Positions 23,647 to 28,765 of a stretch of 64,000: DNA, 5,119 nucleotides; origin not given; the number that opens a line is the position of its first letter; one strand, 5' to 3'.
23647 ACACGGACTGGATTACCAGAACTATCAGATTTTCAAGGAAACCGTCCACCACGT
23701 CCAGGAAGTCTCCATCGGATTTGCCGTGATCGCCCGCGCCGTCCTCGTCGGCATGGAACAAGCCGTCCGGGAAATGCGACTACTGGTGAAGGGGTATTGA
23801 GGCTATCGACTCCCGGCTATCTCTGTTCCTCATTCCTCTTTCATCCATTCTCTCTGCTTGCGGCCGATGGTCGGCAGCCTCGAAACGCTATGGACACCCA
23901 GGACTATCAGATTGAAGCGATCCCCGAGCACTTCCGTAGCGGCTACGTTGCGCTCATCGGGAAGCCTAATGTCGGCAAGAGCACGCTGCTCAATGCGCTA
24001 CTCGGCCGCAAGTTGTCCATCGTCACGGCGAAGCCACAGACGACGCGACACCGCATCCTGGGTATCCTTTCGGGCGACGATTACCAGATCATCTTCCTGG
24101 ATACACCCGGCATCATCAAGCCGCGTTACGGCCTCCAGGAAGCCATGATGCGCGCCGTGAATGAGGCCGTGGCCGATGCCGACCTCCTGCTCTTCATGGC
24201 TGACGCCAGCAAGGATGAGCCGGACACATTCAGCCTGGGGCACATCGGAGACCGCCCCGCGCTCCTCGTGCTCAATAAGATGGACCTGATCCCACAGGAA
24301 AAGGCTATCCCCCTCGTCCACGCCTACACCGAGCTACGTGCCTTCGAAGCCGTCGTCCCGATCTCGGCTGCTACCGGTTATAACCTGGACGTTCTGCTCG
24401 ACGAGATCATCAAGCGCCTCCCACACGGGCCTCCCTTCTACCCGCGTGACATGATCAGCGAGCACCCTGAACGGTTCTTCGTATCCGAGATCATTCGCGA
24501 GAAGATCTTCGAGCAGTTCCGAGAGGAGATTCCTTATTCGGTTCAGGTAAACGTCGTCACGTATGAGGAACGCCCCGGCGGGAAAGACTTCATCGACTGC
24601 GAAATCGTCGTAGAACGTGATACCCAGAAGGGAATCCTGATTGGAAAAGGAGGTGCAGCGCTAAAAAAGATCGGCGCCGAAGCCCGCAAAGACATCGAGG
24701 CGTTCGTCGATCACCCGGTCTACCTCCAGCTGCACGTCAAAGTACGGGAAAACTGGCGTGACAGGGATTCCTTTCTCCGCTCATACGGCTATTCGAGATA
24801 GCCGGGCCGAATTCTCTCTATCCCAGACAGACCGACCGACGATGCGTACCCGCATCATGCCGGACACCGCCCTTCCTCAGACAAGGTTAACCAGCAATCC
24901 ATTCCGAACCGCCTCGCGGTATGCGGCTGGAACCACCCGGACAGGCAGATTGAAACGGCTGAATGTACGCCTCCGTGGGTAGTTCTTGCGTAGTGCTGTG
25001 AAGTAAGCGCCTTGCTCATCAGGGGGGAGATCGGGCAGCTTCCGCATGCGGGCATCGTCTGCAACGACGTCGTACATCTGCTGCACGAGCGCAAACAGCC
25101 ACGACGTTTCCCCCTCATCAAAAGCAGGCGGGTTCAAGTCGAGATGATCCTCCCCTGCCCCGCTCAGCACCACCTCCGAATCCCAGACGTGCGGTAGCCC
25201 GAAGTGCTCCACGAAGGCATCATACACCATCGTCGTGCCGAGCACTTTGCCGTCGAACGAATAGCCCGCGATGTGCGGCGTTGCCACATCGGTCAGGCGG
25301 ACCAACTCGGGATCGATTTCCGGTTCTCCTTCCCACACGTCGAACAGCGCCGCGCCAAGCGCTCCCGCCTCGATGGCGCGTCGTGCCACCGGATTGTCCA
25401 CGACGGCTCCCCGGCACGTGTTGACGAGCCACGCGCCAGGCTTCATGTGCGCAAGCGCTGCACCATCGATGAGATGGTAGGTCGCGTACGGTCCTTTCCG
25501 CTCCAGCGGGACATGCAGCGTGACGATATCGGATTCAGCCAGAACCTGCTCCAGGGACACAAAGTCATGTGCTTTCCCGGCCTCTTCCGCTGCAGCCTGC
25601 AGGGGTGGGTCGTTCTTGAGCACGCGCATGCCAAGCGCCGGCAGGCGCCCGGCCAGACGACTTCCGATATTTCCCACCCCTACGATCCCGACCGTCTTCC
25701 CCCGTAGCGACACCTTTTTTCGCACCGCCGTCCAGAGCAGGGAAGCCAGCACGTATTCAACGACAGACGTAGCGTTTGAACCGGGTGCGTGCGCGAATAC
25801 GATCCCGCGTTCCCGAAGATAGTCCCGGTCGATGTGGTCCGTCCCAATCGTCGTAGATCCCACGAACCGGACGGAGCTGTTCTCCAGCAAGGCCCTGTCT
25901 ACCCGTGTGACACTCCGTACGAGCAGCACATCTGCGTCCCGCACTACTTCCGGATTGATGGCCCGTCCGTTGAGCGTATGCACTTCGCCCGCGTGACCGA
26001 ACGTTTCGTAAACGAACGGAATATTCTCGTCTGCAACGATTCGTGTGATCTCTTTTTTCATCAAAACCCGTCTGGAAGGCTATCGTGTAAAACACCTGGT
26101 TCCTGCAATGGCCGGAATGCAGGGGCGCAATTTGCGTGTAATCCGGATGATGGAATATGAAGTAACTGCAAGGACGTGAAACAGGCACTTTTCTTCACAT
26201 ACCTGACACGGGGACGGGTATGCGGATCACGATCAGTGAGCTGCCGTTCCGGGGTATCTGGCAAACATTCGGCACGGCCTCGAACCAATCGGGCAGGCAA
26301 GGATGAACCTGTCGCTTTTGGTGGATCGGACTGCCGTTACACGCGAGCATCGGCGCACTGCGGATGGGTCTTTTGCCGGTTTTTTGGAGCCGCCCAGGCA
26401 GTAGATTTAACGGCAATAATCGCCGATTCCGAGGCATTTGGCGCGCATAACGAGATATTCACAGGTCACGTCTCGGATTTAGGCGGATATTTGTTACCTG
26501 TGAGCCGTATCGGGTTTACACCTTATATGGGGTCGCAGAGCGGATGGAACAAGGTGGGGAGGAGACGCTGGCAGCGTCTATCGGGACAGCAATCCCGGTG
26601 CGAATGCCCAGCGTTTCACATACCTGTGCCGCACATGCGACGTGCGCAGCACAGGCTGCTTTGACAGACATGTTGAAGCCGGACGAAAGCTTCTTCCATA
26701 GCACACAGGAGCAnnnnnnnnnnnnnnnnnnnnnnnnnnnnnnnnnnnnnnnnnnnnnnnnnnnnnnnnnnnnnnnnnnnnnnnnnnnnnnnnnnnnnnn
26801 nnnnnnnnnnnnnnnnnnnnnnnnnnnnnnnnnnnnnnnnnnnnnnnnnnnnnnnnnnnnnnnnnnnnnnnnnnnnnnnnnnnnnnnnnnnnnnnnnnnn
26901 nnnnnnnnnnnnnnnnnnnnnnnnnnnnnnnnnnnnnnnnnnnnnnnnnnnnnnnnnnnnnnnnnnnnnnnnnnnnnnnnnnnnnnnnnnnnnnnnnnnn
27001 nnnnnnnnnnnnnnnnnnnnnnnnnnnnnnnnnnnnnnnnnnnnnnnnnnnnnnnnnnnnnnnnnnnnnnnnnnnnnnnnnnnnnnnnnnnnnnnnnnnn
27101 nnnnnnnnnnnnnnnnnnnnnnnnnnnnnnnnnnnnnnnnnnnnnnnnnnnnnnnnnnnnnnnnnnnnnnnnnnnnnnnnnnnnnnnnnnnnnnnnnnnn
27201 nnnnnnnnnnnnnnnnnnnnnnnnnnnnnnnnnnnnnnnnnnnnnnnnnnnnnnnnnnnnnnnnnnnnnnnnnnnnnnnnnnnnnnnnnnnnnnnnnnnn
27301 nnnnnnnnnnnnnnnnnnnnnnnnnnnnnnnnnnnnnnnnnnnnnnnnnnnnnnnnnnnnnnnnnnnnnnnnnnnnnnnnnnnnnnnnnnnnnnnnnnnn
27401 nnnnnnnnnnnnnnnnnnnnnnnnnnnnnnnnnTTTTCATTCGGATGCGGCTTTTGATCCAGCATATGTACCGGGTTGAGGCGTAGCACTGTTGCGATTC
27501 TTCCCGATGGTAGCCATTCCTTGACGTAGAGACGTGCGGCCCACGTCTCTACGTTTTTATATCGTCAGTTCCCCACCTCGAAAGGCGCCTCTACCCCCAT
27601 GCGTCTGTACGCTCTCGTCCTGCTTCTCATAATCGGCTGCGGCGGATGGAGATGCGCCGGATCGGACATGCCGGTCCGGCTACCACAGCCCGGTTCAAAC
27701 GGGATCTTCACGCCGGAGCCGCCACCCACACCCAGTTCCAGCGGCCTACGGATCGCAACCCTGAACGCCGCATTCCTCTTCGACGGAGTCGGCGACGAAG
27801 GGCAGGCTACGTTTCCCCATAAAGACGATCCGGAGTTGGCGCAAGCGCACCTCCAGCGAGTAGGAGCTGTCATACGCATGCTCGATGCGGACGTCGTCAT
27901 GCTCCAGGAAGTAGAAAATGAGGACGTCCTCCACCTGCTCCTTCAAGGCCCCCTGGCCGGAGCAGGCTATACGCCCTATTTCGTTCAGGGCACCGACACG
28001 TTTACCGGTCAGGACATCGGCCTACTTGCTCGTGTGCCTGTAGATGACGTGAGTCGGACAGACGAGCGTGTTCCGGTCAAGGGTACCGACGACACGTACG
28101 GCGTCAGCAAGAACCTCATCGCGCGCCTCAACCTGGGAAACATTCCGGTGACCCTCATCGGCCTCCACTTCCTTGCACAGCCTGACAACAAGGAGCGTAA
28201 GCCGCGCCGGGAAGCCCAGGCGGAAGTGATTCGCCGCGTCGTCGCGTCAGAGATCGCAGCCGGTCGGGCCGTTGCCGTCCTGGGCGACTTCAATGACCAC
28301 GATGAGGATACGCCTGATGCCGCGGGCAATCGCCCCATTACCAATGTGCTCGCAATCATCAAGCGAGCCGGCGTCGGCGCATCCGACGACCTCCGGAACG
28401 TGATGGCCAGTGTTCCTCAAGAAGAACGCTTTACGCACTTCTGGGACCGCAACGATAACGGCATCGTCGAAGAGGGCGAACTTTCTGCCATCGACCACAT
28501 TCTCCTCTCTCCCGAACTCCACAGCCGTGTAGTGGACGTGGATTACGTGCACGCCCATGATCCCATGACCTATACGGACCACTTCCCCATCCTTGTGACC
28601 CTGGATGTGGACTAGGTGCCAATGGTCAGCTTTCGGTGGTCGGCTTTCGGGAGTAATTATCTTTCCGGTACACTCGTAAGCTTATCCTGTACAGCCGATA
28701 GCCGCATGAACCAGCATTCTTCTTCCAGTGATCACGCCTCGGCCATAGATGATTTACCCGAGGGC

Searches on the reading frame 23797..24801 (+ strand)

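Call 76: search_protein_families(library=pfam, proteins=[window:23797-24801:+], max_evalue=0.00001)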
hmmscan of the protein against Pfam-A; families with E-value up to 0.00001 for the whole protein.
window:23797-24801:+ (334 aa): 8 families
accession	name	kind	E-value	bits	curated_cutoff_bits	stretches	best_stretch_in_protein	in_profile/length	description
PF01926.29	MMR_HSR1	-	6.6e-26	91.1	21.9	1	51-161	2-113/113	50S ribosome-binding GTPase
PF07650.23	KH_2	-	1.8e-19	69.8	22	1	244-321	1-78/78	KH domain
PF02421.24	FeoB_N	-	1.8e-10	41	27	1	51-204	3-156/156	Ferrous iron transport protein B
PF00350.29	Dynamin_N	-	1.4e-09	38.6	27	0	51-84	1-34/168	Dynamin family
PF03193.22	RsgA_GTPase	-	1e-08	35.7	30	1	34-107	92-169/174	RsgA GTPase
PF00009.33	GTP_EFTU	-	4.7e-07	30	26.5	0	92-209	65-187/188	Elongation factor Tu GTP binding domain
PF10662.15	PduV-EutP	-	1.2e-06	28.8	21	1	51-203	4-140/143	Ethanolamine utilisation - propanediol utilisation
PF16897.10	MMR_HSR1_Xtn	-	6.2e-06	26.6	35.2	0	152-208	55-104/106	C-terminal region of MMR_HSR1 domain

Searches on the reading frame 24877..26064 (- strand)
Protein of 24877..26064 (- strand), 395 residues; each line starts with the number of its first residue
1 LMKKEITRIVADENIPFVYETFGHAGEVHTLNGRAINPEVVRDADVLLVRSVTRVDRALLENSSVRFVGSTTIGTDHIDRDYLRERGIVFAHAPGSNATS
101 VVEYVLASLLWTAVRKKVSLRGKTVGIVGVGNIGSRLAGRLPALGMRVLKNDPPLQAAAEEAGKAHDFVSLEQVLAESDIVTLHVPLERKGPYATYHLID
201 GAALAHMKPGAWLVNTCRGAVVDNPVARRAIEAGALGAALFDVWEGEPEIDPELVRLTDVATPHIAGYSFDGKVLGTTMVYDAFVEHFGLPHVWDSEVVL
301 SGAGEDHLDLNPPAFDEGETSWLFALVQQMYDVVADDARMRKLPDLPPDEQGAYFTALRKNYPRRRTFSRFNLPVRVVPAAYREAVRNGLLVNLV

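Call 76: search_protein_families(library=pfam, proteins=[window:24877-26064:-], max_evalue=0.00001)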
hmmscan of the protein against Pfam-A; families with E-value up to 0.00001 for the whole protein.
window:24877-26064:- (395 aa): 3 families
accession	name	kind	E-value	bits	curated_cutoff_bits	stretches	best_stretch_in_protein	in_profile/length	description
PF02826.25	2-Hacid_dh_C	-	9.6e-39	133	25.1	1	115-266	29-178/178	D-isomer specific 2-hydroxyacid dehydrogenase, NAD binding domain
PF00389.36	2-Hacid_dh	-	1.5e-17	63.9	24.6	1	25-193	21-103/134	D-isomer specific 2-hydroxyacid dehydrogenase, catalytic domain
PF11890.14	DUF3410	-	8.6e-09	35.6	31.4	1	323-373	21-66/81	Domain of unknown function (DUF3410)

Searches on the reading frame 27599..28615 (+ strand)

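Call 76: search_protein_families(library=pfam, proteins=[window:27599-28615:+], max_evalue=0.00001)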
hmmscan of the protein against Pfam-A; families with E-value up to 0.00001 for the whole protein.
window:27599-28615:+ (338 aa): 2 families
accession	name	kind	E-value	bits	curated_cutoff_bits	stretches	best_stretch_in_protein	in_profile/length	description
PF03372.29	Exo_endo_phos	-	1.4e-14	54.8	24.5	1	60-328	8-225/225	Endonuclease/Exonuclease/phosphatase family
PF19580.5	Exo_endo_phos_3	-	4.6e-08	32.9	27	1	83-277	39-231/311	Endonuclease/Exonuclease/phosphatase family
